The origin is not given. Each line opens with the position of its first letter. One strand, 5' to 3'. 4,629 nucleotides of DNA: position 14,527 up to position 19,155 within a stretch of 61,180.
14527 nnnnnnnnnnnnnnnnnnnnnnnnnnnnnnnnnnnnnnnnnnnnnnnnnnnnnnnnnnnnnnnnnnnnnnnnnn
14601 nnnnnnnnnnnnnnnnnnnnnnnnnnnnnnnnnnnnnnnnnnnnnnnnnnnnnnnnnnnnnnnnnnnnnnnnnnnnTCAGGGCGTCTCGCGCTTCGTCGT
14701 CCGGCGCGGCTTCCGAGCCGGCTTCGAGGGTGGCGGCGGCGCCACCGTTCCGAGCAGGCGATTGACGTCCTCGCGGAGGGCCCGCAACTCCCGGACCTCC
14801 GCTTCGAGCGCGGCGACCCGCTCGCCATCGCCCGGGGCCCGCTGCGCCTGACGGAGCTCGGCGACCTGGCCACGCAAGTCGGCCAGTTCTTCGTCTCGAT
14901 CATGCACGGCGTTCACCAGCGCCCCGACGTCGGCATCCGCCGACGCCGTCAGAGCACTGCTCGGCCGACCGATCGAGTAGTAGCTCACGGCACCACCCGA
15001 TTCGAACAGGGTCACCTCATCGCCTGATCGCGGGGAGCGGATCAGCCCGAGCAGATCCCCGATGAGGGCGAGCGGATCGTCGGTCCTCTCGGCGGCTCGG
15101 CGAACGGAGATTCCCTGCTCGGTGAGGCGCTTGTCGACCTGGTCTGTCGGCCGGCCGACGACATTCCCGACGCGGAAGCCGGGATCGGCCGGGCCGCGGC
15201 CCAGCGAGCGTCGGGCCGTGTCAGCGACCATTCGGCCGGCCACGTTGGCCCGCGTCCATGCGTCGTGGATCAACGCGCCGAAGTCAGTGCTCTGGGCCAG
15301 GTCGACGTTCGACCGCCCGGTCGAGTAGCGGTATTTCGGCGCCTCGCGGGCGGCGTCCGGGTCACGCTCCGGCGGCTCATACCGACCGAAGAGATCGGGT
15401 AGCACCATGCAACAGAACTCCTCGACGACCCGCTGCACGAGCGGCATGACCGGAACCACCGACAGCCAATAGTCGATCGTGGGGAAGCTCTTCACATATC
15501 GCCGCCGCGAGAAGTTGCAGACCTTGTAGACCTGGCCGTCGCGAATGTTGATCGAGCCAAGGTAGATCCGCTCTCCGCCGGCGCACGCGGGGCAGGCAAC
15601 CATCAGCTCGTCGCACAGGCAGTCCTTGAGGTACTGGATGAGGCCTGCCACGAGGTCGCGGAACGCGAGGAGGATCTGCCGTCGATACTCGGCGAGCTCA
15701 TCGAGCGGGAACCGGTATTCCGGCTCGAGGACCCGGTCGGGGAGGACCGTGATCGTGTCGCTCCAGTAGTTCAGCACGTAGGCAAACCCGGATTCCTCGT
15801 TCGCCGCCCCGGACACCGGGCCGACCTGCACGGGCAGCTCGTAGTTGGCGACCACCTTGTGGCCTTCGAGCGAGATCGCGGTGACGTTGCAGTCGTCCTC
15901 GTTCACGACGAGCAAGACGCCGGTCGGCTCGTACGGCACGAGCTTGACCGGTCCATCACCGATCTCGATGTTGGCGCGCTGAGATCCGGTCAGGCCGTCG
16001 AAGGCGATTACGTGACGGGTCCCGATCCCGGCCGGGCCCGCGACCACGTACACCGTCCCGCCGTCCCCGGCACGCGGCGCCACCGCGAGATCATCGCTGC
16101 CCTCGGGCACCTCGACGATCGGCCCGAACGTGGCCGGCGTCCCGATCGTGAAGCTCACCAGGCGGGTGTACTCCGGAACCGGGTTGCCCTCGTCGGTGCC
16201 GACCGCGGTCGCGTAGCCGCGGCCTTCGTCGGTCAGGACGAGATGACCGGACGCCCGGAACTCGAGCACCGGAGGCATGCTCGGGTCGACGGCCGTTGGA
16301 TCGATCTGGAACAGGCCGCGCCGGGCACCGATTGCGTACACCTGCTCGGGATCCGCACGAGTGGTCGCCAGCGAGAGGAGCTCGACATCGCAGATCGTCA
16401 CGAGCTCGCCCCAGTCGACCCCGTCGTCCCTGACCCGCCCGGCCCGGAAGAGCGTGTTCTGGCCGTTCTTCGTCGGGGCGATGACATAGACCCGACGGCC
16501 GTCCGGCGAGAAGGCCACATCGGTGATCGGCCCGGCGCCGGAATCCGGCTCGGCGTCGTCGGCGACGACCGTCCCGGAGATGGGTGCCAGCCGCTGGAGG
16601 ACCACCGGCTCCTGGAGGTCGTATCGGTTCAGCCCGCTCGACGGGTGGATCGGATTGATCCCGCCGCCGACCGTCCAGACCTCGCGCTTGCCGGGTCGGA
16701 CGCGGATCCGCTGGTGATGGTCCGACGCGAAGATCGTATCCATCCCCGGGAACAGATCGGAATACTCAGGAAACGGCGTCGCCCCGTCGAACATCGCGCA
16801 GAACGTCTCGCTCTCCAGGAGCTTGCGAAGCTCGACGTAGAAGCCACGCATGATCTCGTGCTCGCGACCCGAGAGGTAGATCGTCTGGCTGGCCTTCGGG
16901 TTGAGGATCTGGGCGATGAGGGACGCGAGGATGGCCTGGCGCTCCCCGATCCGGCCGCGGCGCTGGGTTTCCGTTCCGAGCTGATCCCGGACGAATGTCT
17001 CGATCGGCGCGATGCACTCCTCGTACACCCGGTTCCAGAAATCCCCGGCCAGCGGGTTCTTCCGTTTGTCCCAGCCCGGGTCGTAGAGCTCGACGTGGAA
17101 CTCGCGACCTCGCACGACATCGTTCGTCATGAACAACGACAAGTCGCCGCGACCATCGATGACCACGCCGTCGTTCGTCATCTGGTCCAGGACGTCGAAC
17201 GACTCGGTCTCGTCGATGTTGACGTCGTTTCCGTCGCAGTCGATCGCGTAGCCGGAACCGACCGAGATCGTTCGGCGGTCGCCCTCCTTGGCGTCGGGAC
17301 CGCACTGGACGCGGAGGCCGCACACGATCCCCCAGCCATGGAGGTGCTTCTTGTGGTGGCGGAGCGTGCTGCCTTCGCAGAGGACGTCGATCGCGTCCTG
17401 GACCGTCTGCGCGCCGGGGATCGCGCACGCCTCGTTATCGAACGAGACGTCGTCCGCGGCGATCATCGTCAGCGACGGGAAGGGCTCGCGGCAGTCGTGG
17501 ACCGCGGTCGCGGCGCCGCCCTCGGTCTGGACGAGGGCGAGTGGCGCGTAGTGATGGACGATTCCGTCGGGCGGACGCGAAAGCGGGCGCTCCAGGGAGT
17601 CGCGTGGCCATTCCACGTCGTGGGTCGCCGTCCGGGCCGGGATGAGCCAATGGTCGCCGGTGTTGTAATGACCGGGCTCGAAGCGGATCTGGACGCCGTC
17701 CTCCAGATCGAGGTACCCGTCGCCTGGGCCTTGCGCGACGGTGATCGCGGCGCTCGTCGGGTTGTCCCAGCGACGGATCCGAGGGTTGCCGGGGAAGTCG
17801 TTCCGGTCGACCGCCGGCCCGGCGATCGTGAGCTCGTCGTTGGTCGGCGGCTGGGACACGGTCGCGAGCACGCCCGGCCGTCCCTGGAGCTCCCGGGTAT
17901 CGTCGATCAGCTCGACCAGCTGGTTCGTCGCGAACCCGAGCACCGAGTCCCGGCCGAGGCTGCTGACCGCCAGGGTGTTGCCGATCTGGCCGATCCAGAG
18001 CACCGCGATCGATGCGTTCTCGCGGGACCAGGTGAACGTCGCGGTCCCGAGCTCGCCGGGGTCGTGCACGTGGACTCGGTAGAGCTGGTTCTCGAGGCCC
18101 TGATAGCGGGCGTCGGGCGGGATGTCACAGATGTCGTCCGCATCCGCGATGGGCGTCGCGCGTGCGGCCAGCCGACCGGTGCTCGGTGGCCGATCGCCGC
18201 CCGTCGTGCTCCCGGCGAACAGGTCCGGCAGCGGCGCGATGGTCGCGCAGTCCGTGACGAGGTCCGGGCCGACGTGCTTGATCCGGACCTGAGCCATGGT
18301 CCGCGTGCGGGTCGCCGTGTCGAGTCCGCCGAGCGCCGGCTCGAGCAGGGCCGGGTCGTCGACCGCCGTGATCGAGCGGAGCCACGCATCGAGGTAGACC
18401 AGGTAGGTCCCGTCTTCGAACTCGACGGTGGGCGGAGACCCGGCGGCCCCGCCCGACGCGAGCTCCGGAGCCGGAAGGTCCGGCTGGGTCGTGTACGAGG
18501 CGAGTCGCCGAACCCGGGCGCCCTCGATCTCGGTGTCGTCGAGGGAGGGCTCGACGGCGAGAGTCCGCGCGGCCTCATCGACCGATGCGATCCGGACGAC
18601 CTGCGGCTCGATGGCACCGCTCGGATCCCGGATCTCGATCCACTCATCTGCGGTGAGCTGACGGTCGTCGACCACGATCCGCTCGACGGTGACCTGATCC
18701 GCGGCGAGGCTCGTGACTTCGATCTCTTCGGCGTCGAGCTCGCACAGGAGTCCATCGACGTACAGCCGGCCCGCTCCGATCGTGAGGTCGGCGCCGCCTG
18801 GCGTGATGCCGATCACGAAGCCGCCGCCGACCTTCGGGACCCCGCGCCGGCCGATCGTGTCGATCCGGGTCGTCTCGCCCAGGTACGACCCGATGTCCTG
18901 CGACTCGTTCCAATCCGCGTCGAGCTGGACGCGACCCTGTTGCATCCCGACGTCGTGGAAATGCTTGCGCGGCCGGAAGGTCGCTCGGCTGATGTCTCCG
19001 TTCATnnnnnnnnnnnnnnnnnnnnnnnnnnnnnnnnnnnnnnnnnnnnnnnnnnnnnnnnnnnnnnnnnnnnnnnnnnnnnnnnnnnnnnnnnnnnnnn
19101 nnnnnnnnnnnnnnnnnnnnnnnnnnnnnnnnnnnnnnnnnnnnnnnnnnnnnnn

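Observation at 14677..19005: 1442-aa DUF6519-like / beta-propeller / coiled-coil protein occupies the tail-fibre slot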

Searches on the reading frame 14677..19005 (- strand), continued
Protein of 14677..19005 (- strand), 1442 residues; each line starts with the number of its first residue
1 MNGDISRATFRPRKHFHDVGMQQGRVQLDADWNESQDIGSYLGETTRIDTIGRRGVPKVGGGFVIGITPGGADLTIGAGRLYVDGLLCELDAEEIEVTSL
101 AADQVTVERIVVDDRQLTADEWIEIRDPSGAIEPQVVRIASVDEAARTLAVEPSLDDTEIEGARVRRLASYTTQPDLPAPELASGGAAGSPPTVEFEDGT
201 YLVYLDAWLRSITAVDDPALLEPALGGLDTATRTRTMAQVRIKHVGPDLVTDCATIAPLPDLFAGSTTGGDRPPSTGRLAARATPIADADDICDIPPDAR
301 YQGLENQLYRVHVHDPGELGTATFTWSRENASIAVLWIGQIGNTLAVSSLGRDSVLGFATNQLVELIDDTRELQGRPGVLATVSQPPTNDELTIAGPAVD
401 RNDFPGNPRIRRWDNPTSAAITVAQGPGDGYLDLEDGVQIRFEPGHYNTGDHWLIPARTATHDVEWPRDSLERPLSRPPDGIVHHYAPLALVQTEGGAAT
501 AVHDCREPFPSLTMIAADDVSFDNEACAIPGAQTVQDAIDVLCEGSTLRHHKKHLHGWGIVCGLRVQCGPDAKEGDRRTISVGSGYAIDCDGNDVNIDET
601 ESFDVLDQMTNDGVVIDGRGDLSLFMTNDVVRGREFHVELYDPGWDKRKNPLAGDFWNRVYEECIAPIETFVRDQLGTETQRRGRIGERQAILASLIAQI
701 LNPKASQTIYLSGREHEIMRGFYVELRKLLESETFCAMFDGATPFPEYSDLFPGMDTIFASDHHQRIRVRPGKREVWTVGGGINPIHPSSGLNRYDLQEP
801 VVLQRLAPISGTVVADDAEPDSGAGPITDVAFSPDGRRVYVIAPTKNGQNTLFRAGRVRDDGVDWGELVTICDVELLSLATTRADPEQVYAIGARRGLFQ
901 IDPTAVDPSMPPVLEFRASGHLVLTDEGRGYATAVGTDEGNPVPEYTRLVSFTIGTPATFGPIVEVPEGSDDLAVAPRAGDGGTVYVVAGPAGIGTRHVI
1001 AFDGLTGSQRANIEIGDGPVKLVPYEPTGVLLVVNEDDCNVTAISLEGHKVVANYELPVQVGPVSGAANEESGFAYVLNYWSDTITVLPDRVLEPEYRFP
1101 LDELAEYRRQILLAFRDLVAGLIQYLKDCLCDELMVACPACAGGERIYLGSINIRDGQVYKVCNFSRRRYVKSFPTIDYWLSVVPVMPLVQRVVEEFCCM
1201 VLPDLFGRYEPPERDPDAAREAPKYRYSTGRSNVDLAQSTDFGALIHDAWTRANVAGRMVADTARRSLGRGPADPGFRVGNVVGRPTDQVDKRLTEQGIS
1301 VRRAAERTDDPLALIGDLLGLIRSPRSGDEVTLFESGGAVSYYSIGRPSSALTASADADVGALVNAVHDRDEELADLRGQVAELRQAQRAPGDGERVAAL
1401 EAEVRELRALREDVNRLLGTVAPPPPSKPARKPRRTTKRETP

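Call 74: search_dna_similar(query=window:14680-19005:-, collection=phages, mode=protein, max_evalue=0.001, max_rows=25)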
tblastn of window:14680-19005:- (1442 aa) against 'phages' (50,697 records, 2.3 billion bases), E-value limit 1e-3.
No match.
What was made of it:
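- Checked: This holds at sequence level: tblastn against 50,697 phage genomes gives nothing (call 74).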

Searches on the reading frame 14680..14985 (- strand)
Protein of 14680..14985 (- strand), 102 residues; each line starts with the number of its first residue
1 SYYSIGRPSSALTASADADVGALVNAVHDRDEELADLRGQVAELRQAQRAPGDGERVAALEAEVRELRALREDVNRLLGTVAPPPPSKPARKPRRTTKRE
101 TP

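Call 48: search_protein_families(library=pfam, proteins=[window:14680-14985:-], max_evalue=10)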
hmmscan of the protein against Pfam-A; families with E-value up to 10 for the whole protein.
window:14680-14985:- (102 aa): 10 families
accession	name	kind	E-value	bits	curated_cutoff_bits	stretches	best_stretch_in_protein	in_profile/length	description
PF22299.1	BRISC_FAM175B_helical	-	0.0003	20.9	27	2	21-46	35-60/62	BRISC complex subunit FAM175B, helical domain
PF19443.4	DAHL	-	0.00079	19.7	38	1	22-80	130-189/221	DAHL domain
PF07336.16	ABATE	-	0.0043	18.1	24.4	1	22-88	6-75/130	Putative stress-induced transcription regulator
PF16331.10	TolA_bind_tri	-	0.0077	16.7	30.1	2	23-45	23-45/76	TolA binding protein trimerisation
PF20570.3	DUF6779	-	0.0096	17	28.1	1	25-46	64-85/108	Domain of unknown function (DUF6779)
PF05308.16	Mito_fiss_reg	-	0.013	16.1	26.3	1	31-91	126-185/244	Mitochondrial fission regulator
PF19111.5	DUF5798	-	0.024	15.3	27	1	32-74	22-62/89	Family of unknown function (DUF5798)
PF20537.3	DUF6752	-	0.028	14.6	27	1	55-71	3-19/55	Domain of unknown function (DUF6752)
PF17098.10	Wtap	-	0.083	13.2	35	1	23-59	9-46/155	WTAP/Mum2p family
PF08663.15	HalX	-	1.8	9.5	23.2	1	29-49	32-52/68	HalX domain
